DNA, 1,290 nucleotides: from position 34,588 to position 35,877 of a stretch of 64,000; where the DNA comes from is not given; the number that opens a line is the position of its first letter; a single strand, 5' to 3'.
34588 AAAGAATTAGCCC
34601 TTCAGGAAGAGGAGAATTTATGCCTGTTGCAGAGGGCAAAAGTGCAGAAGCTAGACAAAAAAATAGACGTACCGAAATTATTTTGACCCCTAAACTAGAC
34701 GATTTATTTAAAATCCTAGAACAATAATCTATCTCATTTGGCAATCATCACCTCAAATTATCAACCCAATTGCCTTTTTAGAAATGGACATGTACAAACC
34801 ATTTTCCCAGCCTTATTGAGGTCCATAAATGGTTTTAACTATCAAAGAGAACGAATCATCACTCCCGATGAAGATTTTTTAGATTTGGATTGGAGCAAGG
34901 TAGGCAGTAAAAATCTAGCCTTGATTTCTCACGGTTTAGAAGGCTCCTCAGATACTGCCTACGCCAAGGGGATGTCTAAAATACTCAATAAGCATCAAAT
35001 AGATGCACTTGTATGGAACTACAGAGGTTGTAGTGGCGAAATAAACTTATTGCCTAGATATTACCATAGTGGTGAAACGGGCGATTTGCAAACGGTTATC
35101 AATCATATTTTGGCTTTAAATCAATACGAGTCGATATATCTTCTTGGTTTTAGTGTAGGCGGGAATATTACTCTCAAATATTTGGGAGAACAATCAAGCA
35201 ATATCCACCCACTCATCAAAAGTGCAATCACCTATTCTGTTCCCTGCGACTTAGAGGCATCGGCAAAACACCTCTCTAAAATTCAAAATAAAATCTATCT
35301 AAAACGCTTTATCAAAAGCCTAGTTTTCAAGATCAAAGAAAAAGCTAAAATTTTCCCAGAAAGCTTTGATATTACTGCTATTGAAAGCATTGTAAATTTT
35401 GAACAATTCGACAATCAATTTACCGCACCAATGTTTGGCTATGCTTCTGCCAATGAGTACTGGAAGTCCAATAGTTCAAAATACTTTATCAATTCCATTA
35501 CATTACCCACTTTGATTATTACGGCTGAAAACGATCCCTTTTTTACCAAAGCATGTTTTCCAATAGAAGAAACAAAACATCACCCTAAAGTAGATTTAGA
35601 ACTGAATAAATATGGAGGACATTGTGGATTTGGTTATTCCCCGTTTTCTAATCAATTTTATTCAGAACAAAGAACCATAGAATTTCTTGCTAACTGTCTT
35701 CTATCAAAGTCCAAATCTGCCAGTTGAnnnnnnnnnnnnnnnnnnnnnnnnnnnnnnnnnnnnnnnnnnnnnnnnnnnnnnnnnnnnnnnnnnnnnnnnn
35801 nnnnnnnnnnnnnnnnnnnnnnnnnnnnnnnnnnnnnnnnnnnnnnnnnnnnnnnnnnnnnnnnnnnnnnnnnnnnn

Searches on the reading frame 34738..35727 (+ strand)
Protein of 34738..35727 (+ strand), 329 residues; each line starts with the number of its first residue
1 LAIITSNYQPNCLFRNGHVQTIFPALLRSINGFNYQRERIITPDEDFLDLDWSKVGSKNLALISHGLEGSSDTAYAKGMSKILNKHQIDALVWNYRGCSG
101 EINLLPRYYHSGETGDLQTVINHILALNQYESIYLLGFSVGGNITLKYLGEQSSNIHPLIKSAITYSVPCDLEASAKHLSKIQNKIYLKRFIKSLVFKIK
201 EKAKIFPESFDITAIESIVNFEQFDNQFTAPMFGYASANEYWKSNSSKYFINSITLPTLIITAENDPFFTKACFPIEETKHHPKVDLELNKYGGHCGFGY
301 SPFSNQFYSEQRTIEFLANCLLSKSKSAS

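Call 9: search_protein_families(library=pfam, proteins=[window:34738-35727:+], max_evalue=0.01)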
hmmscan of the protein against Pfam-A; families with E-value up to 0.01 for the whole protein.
window:34738-35727:+ (329 aa): 2 families
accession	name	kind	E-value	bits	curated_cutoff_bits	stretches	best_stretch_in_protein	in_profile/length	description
PF00561.26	Abhydrolase_1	-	7.5e-14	52.4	25.8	1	62-270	4-214/245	alpha/beta hydrolase fold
PF12146.15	Hydrolase_4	-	5.4e-10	39.4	27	1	59-268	5-204/239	Serine aminopeptidase, S33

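Call 44: find_homologous_proteins(query=window:34738-35727:+, max_evalue=1e-40)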
Query window:34738-35727:+ (329 aa): 7541 proteins with E <= 1e-40 among 8000 candidates; the best 120 are listed.
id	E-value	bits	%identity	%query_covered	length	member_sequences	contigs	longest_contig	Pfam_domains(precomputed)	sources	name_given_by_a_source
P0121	2.9e-221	751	100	100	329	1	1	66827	PF00561.27,PF12146.16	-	-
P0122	5.4e-126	438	60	96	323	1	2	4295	PF00561.27,PF12146.16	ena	-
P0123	2.2e-125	436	60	96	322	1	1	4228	PF00561.27,PF12146.16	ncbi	-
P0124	3.7e-125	435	58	98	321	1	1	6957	PF00561.27,PF12146.16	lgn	-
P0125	4.2e-125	435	60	96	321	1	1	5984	PF00561.27,PF12146.16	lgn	-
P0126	6.8e-124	431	59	96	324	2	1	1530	PF00561.27,PF12146.16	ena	-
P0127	1.0e-120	421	60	96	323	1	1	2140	PF12697.14,PF00561.27,PF12146.16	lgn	-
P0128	1.4e-120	420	59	96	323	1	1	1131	PF00561.27,PF12146.16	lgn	-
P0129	7.5e-116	405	57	96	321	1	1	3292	PF00561.27,PF12146.16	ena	-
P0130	1.5e-115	404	54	98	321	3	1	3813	PF00561.27,PF12146.16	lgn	-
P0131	3.5e-112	393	55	91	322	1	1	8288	PF00561.27,PF12146.16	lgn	-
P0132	4.1e-111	389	55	91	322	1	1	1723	PF00561.27,PF12146.16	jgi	jgi:uncharacterized protein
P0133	3.1e-110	386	54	96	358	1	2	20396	PF00561.27,PF12146.16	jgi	jgi:predicted alpha/beta-fold hydrolase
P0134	2.4e-109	383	55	95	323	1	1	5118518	PF00561.27,PF12146.16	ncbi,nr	ncbi:alpha/beta fold hydrolase [Cytophagaceae bacterium ABcell3]|nr:alpha/beta fold hydrolase [Cytop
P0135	3.1e-109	383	52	98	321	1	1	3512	PF00561.27,PF12146.16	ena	-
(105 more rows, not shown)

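Call 61: find_encoding_contigs(protein=P0121, flank=10000, max_places=3)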
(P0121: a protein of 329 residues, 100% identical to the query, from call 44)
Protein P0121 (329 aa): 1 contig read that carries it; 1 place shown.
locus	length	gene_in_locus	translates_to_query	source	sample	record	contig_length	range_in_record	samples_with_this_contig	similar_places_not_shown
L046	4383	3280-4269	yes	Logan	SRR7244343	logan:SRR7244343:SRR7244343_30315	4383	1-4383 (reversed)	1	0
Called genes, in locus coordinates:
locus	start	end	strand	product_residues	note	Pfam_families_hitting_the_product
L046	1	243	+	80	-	?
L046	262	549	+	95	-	PF05164:ZapA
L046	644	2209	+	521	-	PF12072:RNase_Y_N, PF00013:KH_1, PF08668:HDOD (faint), PF01966:HD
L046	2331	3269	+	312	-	PF00691:OmpA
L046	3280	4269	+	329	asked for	PF00561:Abhydrolase_1, PF12146:Hydrolase_4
